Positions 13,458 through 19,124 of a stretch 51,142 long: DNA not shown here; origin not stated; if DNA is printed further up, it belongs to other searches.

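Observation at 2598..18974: One thioester A2M inside a composite operon that merges both described bacterial A2M gene contexts and adds two unclassified partners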

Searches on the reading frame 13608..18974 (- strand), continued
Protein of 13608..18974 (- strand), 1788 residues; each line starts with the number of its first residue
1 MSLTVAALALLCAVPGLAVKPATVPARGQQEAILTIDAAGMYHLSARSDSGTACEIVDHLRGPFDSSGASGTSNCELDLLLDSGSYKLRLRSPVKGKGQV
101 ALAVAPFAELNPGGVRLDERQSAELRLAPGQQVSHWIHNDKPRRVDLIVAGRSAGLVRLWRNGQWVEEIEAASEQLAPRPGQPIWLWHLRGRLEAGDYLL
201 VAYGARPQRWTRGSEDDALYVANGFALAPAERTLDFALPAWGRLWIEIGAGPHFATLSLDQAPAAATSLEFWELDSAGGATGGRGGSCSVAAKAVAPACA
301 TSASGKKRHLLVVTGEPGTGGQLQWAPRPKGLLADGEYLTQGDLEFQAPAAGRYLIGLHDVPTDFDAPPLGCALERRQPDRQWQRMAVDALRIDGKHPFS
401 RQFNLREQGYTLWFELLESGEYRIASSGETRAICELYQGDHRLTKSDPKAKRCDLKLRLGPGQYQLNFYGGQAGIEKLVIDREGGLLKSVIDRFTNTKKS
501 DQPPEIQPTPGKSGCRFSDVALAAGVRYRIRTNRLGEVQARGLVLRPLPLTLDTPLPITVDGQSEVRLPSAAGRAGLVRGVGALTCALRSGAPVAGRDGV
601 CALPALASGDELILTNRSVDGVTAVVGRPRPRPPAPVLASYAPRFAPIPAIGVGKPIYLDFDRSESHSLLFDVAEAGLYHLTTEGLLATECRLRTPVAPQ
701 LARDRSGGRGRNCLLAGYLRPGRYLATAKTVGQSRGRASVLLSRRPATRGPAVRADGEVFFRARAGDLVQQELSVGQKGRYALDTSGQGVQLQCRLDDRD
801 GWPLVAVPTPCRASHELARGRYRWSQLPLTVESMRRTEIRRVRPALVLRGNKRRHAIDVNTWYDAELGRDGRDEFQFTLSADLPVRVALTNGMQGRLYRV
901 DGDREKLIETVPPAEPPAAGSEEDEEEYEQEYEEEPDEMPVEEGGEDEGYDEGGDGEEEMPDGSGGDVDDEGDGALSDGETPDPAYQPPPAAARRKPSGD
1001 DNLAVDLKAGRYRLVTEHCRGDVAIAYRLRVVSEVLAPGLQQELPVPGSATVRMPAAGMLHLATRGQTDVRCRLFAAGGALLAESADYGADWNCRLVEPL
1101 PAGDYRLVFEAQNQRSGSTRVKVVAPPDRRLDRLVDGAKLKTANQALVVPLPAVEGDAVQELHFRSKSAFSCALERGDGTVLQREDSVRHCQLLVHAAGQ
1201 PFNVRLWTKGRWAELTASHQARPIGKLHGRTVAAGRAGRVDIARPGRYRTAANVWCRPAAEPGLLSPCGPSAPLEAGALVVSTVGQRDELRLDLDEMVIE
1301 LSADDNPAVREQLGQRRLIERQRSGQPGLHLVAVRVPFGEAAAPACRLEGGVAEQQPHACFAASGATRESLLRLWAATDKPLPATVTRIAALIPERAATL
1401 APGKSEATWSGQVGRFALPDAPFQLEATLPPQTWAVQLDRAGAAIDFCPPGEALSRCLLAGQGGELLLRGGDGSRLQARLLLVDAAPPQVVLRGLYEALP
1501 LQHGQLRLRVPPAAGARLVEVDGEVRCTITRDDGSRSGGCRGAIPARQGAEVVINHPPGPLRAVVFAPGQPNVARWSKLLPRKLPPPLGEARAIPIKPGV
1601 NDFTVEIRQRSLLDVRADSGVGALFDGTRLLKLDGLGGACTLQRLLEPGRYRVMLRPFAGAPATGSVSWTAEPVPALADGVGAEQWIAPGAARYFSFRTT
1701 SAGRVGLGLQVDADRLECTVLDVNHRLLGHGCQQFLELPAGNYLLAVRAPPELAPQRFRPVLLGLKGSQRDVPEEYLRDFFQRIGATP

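Call 69: find_encoding_contigs(protein=P0233, flank=10000, max_places=1)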
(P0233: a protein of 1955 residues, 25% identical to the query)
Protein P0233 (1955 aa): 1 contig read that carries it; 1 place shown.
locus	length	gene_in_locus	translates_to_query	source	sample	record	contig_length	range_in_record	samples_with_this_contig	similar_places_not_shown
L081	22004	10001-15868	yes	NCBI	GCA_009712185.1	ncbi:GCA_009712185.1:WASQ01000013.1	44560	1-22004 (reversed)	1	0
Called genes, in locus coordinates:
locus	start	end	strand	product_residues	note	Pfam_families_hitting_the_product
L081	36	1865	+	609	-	PF13185:GAF_2 (faint), PF13191:AAA_16 (faint), PF01078:Mg_chelatase (weak), PF00158:Sigma54_activat, PF14532:Sigma54_activ_2, PF25601:AAA_lid_14, PF02954:HTH_8 (faint)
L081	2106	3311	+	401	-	PF00291:PALP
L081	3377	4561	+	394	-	PF01546:Peptidase_M20, PF07687:M20_dimer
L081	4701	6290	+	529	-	PF07969:Amidohydro_3, PF01979:Amidohydro_1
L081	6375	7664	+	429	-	PF00083:Sugar_tr, PF07690:MFS_1, PF03137:OATP (weak)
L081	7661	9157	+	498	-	PF00291:PALP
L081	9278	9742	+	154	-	PF14588:YjgF_endoribonc, PF01042:Ribonuc_L-PSP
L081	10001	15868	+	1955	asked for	-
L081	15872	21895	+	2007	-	PF11974:bMG3 (faint), PF01835:MG2, PF07703:A2M_BRD, PF00207:A2M, PF17973:bMG10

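Call 70: find_encoding_contigs(protein=P0199, flank=10000, max_places=1)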
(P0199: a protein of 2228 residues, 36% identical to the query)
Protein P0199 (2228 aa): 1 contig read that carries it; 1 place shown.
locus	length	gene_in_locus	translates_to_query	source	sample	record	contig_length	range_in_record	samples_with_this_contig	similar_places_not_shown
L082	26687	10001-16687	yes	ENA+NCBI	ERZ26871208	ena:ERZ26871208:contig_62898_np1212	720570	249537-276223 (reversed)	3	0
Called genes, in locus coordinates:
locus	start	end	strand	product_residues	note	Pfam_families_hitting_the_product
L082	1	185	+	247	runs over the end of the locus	PF01564:Spermine_synth (weak)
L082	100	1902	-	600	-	-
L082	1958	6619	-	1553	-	PF01751:Toprim, PF01131:Topoisom_bac, PF00270:DEAD, PF00271:Helicase_C, PF16124:RecQ_Zn_bind (weak), PF00570:HRDC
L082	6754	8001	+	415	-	PF03600:CitMHS, PF02040:ArsB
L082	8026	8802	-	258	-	PF12146:Hydrolase_4 (faint)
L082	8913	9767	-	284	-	-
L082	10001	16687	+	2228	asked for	-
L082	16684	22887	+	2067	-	PF11974:bMG3 (faint), PF01835:MG2, PF17962:bMG6 (faint), PF07703:A2M_BRD, PF00207:A2M, PF17973:bMG10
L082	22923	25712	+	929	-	PF00912:Transgly, PF00905:Transpeptidase, PF06832:BiPBP_C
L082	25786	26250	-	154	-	PF20136:DUF6526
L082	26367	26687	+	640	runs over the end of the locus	PF05960:DUF885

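Call 78: search_protein_families(library=padloc, proteins=[window:13608-18974:-], max_evalue=0.001)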
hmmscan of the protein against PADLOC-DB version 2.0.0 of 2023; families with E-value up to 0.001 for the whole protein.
window:13608-18974:- (1788 aa): 0 families

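Call 79: search_protein_families(library=pfam, proteins=[L055:23389-24771:+], max_evalue=0.01)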
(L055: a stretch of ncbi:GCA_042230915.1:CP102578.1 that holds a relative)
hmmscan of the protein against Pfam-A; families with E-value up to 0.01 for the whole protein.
L055:23389-24771:+ (460 aa): 0 families

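Call 96: find_encoding_contigs(protein=P0188, flank=10000, max_places=1)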
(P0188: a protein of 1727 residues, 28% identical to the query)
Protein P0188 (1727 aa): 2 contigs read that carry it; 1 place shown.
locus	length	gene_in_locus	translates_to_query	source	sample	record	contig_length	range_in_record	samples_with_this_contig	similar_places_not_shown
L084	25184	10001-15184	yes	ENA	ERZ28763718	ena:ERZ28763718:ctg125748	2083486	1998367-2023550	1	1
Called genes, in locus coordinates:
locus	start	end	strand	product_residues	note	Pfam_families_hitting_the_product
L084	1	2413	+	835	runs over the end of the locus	-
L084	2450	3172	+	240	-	PF01135:PCMT, PF00398:RrnaAD (weak), PF13847:Methyltransf_31, PF13649:Methyltransf_25 (weak)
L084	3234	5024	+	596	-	PF08439:Peptidase_M3_N, PF01432:Peptidase_M3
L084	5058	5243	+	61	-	PF09723:Zn_ribbon_8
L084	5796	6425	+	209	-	-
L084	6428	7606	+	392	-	PF04734:Ceramidase_alk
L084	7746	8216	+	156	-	PF01476:LysM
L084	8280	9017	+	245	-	PF21347:DUF3108_like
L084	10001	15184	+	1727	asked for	-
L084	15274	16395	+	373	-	PF02684:LpxB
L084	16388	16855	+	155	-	PF00293:NUDIX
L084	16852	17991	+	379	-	PF02606:LpxK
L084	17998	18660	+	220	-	PF00849:PseudoU_synth_2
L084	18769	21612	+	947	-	PF00092:VWA (weak), PF13519:VWA_2 (weak), PF05762:VWA_CoxE (weak), PF00092:VWA, PF13519:VWA_2, PF07090:GATase1_like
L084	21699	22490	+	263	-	PF01261:AP_endonuc_2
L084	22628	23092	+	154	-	PF00583:Acetyltransf_1, PF13673:Acetyltransf_10, PF13508:Acetyltransf_7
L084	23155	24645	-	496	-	PF22694:CtpB_N-like, PF00595:PDZ (weak), PF13180:PDZ_2, PF17820:PDZ_6, PF03572:Peptidase_S41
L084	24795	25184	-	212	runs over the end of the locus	PF03745:DUF309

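Call 97: find_encoding_contigs(protein=P0220, flank=10000, max_places=1)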
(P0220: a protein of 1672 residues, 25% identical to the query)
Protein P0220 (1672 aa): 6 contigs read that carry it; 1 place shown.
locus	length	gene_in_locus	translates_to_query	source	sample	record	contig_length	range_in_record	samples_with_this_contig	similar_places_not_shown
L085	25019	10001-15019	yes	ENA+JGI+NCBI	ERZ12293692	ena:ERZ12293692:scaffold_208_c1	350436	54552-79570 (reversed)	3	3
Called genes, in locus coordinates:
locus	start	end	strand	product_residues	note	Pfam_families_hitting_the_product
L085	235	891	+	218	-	-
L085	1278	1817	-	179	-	-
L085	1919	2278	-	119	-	-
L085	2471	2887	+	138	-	PF22381:Staph_reg_Sar_Rot (weak), PF01978:TrmB (weak), PF12802:MarR_2, PF01047:MarR, PF13463:HTH_27 (weak), PF09339:HTH_IclR (faint), PF13601:HTH_34 (weak)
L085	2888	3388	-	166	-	PF02464:CinA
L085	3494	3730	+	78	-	-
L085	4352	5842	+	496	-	PF00206:Lyase_1, PF10415:FumaraseC_C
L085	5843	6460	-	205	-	PF02798:GST_N, PF13417:GST_N_3, PF18485:GST_N_5 (weak), PF13409:GST_N_2, PF13410:GST_C_2, PF14497:GST_C_3, PF00043:GST_C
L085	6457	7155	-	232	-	PF02798:GST_N, PF13409:GST_N_2, PF13417:GST_N_3, PF00043:GST_C (weak)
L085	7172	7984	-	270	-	PF13489:Methyltransf_23 (weak)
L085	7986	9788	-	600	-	PF02771:Acyl-CoA_dh_N (weak), PF02770:Acyl-CoA_dh_M, PF00441:Acyl-CoA_dh_1, PF12806:Acyl-CoA_dh_C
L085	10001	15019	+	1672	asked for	-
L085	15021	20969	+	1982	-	PF13205:Big_5 (faint), PF02369:Big_1 (faint), PF11974:bMG3 (weak), PF17962:bMG6 (faint), PF01835:MG2, PF07703:A2M_BRD, PF00207:A2M, PF17973:bMG10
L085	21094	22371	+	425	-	-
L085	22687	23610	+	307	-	-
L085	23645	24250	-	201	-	-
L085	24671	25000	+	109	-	PF15731:MqsA_antitoxin (weak), PF01381:HTH_3 (weak), PF13560:HTH_31 (weak)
